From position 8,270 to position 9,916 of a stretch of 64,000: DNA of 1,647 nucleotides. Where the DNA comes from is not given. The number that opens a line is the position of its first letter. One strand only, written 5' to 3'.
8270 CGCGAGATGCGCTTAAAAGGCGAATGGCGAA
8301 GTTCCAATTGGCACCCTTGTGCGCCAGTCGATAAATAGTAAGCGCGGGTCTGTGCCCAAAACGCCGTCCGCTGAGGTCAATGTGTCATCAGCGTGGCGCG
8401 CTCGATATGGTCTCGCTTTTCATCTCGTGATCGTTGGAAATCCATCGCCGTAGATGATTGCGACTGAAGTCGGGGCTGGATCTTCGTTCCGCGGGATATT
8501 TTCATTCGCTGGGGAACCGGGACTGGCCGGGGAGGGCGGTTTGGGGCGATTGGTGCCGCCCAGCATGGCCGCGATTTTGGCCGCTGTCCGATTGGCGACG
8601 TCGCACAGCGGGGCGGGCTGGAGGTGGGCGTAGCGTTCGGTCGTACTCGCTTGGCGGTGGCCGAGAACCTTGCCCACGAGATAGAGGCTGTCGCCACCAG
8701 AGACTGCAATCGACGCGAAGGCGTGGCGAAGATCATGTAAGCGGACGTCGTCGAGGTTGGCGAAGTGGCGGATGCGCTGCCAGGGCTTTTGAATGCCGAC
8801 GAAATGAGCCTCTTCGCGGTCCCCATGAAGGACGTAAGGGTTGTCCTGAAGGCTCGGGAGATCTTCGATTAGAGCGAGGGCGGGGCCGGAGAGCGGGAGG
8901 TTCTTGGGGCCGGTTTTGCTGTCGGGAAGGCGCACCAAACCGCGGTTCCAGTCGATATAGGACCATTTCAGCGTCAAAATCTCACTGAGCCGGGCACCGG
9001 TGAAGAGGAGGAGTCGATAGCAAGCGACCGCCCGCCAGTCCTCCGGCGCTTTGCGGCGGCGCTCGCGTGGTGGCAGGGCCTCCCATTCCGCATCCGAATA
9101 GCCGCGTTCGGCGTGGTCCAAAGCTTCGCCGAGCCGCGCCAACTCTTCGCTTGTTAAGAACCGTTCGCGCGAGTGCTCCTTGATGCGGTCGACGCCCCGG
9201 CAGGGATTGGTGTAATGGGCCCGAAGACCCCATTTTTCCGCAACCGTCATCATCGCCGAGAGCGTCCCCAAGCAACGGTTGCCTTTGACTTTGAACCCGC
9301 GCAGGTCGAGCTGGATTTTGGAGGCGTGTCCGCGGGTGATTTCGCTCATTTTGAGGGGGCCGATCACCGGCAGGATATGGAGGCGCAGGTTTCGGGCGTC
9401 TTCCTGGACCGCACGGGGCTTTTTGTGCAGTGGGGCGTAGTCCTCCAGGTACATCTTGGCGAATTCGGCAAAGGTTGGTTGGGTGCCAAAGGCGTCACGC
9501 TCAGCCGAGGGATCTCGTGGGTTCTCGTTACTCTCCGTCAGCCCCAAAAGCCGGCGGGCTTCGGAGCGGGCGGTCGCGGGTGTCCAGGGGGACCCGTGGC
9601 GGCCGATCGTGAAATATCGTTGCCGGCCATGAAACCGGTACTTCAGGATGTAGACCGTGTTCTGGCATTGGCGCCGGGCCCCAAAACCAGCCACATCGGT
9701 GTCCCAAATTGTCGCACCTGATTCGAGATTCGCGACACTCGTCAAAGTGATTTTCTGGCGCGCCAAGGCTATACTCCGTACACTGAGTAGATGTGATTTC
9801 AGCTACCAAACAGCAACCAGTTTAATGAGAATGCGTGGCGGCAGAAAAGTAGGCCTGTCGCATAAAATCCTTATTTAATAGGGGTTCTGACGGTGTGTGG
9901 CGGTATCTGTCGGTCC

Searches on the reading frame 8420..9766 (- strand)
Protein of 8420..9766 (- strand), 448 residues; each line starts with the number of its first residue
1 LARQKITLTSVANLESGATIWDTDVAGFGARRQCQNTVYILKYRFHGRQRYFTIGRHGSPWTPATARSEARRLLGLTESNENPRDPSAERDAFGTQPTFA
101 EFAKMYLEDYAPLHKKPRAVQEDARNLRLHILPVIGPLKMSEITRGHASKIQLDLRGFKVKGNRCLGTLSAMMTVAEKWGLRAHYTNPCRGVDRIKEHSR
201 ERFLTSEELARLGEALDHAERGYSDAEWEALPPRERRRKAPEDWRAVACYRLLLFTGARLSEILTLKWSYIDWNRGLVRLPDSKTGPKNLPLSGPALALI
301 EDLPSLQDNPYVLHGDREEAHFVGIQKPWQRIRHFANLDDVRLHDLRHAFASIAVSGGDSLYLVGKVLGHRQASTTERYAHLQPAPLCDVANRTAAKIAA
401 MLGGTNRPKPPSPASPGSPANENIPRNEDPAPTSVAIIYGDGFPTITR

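Call 107: search_dna_similar(query=window:8420-9766:-, collection=phages, mode=protein, max_rows=5)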
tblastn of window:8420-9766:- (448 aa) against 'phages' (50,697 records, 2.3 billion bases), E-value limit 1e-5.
Records with a match: 389; places in all: 390; records where one place covers at least 80% of the query: 6.
Best place of each record, by identity: <60% 389.
By first word of the organism name: Streptococcus 109; Stx2a-converting 36; Helicobacter 31; Pseudomonas 28; Bacteriophage 27; Burkholderia 22; Ralstonia 19; Pelagibacter 13; Escherichia 13; Salmonella 6; and 40 more.
By host as written in the record: - 66; Helicobacter pylori 23; Pseudomonas aeruginosa 10; Escherichia coli 10; Burkholderia sp. 9; Ralstonia solanacearum 8; Candidatus Pelagibacter ubique HTCC1062 5; Candidatus Pelagibacter sp. HTCC7211 4; and 197 more.
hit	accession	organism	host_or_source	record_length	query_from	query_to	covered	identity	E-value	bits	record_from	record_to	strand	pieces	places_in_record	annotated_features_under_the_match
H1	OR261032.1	Aeromonas phage ST4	Aeromonas hydrophila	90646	5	381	84%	32.7%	8e-43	167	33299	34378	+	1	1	integrase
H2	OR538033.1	Ralstonia phage C22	Ralstonia sp. RS3/1-1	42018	4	382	85%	28.8%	4e-26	117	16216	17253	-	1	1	hypothetical protein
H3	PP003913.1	Pseudomonas phage vB_Pae_U1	Pseudomonas aeruginosa ST773 ...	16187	3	384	85%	27.6%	3e-17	91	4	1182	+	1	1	integrase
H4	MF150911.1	Ralstonia phage DU_RP_II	Ralstonia solanacearum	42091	4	382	85%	27.5%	3e-24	112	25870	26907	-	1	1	integrase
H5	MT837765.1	Bacteriophage sp.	human fecal samples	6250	4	370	82%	27.2%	5e-21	102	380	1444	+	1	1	record has no annotation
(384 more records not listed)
